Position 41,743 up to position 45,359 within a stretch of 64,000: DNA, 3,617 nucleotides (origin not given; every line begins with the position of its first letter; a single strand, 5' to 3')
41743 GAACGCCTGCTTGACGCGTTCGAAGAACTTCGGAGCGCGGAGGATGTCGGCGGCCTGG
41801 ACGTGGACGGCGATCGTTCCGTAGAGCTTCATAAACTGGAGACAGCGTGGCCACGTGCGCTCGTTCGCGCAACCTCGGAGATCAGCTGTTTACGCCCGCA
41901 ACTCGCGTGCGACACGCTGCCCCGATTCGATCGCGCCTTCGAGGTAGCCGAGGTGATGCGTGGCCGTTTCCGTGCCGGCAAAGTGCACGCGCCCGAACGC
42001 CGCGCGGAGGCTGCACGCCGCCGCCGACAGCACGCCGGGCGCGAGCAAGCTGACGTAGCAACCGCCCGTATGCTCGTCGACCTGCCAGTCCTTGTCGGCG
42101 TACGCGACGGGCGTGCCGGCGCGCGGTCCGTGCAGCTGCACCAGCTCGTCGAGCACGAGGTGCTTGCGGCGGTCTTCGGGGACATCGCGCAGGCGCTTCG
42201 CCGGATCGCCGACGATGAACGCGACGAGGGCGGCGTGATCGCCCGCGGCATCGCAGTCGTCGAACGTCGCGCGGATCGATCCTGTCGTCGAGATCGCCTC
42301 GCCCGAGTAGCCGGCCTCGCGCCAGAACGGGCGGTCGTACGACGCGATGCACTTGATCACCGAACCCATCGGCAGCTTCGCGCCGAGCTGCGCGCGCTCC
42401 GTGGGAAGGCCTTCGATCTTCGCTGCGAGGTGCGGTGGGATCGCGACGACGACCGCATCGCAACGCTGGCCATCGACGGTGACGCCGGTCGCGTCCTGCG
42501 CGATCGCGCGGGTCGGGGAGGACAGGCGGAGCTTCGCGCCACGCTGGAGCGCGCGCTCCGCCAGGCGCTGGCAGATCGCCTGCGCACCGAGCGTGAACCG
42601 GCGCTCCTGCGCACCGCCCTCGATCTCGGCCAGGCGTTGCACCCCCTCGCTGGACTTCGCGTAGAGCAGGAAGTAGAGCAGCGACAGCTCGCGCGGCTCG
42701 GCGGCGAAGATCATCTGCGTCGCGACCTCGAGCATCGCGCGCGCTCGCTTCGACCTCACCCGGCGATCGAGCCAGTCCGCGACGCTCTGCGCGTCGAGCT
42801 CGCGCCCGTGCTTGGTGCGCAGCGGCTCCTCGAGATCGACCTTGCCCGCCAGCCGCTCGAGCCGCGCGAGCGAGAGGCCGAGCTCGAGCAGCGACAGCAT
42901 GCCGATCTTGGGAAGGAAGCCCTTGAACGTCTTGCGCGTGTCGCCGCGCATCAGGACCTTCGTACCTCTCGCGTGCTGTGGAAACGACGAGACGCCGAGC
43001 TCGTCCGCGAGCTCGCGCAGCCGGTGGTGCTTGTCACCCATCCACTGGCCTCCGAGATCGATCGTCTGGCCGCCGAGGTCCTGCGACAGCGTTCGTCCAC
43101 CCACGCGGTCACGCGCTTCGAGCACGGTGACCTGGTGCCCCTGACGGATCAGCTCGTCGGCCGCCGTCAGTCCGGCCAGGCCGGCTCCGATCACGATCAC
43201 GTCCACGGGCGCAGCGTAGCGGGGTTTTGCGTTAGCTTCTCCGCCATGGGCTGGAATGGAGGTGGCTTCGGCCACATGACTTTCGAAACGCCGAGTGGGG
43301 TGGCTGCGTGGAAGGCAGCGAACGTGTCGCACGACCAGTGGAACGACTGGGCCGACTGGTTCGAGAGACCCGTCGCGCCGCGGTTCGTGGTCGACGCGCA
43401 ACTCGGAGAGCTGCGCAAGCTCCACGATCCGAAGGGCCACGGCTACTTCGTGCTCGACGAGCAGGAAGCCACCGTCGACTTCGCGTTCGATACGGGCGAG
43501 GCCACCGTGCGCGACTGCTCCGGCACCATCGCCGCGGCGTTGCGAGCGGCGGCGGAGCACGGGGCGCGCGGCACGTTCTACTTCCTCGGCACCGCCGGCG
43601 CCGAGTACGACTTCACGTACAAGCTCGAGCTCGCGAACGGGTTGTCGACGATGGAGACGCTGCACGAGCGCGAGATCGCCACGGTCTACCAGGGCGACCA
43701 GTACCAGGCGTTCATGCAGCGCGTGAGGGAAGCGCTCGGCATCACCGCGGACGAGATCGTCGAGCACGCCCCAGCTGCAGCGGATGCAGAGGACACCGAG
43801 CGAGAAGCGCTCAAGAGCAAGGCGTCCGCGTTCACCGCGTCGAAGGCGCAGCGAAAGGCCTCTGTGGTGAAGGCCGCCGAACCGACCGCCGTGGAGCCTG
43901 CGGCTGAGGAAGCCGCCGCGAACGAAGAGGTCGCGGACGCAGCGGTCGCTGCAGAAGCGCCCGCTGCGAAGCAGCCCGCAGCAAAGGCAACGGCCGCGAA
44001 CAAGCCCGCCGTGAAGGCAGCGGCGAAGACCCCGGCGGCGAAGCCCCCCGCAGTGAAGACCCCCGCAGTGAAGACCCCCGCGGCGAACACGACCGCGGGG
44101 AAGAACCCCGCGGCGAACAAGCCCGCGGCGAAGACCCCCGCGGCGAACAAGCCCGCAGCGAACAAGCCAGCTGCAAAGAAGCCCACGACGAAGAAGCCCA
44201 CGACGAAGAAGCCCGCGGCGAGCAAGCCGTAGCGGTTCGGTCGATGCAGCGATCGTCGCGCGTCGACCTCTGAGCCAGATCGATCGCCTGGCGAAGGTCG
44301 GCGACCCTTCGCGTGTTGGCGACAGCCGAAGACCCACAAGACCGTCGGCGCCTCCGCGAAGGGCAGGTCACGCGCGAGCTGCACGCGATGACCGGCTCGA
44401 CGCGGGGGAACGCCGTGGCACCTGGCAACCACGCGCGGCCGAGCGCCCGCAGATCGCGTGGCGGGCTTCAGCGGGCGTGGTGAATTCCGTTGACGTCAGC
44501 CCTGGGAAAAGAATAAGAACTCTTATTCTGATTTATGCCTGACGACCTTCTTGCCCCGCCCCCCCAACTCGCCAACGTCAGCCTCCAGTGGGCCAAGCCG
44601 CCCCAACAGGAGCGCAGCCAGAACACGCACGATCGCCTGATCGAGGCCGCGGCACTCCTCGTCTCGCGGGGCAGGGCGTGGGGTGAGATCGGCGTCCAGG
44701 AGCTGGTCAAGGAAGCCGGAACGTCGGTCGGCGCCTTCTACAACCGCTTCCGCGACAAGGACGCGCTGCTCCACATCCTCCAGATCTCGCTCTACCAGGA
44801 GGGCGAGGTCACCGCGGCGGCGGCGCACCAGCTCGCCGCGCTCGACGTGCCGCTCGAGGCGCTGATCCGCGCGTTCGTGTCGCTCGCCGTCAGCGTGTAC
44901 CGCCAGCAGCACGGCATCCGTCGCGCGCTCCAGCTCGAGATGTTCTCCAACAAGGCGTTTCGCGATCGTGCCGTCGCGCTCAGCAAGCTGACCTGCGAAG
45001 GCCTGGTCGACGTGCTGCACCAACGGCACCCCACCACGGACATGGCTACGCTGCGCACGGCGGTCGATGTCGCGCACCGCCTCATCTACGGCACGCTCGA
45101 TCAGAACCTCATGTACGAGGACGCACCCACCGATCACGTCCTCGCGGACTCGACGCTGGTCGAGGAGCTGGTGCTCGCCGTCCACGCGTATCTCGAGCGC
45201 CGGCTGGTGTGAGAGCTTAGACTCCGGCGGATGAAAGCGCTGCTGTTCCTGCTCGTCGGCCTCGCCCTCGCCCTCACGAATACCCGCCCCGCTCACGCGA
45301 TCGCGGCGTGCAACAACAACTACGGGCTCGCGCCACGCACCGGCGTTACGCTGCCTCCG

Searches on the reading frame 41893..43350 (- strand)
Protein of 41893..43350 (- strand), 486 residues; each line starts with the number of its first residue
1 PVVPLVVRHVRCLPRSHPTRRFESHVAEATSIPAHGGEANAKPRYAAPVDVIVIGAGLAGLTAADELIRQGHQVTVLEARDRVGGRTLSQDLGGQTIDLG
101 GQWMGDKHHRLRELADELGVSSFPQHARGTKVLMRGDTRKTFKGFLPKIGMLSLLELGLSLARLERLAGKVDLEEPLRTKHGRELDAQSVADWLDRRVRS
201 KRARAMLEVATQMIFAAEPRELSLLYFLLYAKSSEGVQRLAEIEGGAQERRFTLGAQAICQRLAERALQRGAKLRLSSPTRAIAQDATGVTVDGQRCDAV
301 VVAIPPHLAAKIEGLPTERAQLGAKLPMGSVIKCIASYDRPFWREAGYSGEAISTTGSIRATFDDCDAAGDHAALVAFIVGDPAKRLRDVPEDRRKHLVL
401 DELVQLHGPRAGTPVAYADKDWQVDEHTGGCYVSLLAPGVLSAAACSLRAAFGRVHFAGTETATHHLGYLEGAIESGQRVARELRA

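Call 87: search_protein_families(library=pfam, proteins=[window:41893-43350:-], max_evalue=0.001)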
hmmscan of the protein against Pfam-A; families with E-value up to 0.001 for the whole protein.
window:41893-43350:- (486 aa): 12 families
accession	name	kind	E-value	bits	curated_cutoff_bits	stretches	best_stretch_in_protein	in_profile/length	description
PF01593.30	Amino_oxidase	-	4.5e-72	244.2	19.8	1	58-484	1-442/443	Flavin containing amine oxidoreductase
PF13450.12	NAD_binding_8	-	7.1e-16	58.7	21.9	1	53-118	1-68/68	NAD(P)-binding Rossmann-like domain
PF01266.30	DAO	-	4.2e-15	56.6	27.9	1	50-312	1-209/353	FAD dependent oxidoreductase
PF00890.30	FAD_binding_2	-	9.3e-09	35.4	20.4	1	50-87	1-38/414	FAD binding domain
PF12831.13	FAD_oxidored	-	2.1e-07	31.1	27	1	50-90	1-41/416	FAD dependent oxidoreductase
PF07992.20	Pyr_redox_2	-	5.5e-07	29.7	26.1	1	49-91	143-184/291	Pyridine nucleotide-disulphide oxidoreductase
PF01494.25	FAD_binding_3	-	6.3e-07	29.4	22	1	49-81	2-34/349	FAD binding domain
PF03486.20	HI0933_like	-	1.2e-06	28.7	50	1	50-86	2-38/244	HI0933-like protein Rossmann domain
PF00070.33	Pyr_redox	-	2e-06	28.6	22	1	51-91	2-41/82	Pyridine nucleotide-disulphide oxidoreductase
PF01946.23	Thi4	-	8.8e-06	25.6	26.2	1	48-95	17-62/235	Thi4 family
PF01262.27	AlaDh_PNT_C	-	8.8e-05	22.5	23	1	47-97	27-76/214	Alanine dehydrogenase/PNT, C-terminal domain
PF01134.28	GIDA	-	0.0002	21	22.1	1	50-94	1-46/391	Glucose inhibited division protein A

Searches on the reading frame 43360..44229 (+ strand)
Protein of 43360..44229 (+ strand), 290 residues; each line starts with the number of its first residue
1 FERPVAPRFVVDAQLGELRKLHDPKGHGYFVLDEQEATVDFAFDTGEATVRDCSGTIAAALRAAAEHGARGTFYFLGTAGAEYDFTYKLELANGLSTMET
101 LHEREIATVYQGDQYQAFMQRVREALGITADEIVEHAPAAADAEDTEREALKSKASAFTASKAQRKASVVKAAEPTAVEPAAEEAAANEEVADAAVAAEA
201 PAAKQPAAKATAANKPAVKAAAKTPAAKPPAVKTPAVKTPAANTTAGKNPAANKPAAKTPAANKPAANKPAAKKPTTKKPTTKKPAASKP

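Call 87: search_protein_families(library=pfam, proteins=[window:43360-44229:+], max_evalue=0.001)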
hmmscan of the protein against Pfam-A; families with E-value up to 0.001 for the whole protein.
window:43360-44229:+ (290 aa): 2 families
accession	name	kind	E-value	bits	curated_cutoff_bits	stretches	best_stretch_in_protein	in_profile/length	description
PF02095.21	Extensin_1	-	1.4e-06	28.7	105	1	199-290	43-129/171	Extensin-like protein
PF07382.16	HC2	-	7.5e-06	26.6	40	1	151-289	5-144/194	Histone H1-like nucleoprotein HC2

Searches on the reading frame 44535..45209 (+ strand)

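Call 87: search_protein_families(library=pfam, proteins=[window:44535-45209:+], max_evalue=0.001)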
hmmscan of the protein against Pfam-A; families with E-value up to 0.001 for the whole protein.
window:44535-45209:+ (225 aa): 2 families
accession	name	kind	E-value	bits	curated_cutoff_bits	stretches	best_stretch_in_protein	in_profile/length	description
PF17918.6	TetR_C_15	-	5.3e-08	33.9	26.8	1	106-220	1-108/108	Tetracyclin repressor-like, C-terminal domain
PF00440.29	TetR_N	-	5.5e-08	32.9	24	1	47-80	12-45/47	Bacterial regulatory proteins, tetR family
